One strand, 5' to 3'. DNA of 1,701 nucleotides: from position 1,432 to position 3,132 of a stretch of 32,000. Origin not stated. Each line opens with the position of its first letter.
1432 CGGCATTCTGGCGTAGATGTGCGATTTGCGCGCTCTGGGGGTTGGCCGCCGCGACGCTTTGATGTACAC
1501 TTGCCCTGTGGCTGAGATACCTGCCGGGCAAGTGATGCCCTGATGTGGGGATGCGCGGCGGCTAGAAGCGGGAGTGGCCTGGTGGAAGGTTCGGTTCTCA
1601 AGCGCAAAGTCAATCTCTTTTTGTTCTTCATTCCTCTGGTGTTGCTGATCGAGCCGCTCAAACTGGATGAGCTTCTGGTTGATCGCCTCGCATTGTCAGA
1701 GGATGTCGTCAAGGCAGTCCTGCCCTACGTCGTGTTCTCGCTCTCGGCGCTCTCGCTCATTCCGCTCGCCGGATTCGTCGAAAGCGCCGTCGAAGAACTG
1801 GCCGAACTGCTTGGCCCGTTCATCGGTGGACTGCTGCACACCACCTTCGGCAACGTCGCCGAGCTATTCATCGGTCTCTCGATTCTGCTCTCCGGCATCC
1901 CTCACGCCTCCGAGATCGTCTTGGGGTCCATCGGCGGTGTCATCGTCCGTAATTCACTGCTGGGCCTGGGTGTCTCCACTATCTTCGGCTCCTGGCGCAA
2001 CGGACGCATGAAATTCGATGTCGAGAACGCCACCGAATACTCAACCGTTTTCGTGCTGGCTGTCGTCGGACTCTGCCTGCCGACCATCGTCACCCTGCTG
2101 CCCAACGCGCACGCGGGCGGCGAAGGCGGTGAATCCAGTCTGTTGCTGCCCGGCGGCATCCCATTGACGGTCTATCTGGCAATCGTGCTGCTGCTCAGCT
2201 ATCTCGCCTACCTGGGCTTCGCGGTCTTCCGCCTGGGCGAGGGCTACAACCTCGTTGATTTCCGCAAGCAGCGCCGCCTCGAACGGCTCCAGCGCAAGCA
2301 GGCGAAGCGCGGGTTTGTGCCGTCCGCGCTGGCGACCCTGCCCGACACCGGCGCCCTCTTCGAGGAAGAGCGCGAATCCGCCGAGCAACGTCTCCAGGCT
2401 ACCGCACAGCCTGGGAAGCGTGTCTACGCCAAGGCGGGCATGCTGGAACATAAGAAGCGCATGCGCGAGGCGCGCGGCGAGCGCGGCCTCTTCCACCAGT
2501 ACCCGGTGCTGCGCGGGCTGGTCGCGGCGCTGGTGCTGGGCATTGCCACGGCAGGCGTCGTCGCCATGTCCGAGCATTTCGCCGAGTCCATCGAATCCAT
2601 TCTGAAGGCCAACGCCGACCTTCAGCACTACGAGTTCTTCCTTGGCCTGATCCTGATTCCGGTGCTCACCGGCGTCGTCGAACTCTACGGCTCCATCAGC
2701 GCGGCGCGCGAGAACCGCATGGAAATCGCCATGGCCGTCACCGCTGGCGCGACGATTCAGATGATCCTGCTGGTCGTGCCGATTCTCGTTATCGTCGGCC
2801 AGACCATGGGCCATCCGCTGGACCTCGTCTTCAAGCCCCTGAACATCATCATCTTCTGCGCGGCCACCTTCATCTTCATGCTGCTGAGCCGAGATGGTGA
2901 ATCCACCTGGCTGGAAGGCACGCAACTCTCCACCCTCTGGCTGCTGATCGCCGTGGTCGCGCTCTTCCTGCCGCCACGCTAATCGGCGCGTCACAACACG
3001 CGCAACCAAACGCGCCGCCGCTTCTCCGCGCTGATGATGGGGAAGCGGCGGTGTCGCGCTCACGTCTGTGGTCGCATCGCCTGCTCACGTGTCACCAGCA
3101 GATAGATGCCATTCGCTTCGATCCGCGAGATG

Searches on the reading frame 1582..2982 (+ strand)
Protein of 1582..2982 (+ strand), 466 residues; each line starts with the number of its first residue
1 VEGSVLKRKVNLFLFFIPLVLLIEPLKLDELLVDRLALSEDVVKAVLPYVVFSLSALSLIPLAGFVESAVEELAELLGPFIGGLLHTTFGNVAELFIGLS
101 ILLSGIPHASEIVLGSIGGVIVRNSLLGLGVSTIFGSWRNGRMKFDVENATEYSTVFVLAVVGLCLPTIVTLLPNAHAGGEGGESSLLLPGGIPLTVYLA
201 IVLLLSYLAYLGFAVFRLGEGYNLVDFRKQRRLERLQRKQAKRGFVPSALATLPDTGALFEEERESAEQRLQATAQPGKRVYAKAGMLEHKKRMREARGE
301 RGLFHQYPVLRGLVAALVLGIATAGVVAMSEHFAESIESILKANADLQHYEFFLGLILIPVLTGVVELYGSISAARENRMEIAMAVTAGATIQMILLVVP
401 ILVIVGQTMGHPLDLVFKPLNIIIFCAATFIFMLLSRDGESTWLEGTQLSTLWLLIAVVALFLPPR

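Call 52: find_encoding_contigs(protein=window:1582-2982:+, flank=10000, max_places=2)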
Protein window:1582-2982:+ (466 aa): 1 contig read that carries it; 1 place shown.
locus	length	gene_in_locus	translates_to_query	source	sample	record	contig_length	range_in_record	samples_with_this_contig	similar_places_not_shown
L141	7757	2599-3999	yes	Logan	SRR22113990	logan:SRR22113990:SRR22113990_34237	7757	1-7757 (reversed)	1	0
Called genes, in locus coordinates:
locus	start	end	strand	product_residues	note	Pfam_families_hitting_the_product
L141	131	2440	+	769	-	PF09371:Tex_N, PF22706:Tex_central_region, PF14639:YqgF, PF16921:Tex_YqgF, PF12836:HHH_3, PF17674:HHH_9, PF00575:S1, PF23459:S1_RRP5, +1 more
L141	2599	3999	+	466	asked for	PF01699:Na_Ca_ex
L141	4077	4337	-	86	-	-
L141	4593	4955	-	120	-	-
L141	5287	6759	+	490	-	PF04851:ResIII, PF00270:DEAD, PF16203:ERCC3_RAD25_C, PF00271:Helicase_C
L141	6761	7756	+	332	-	?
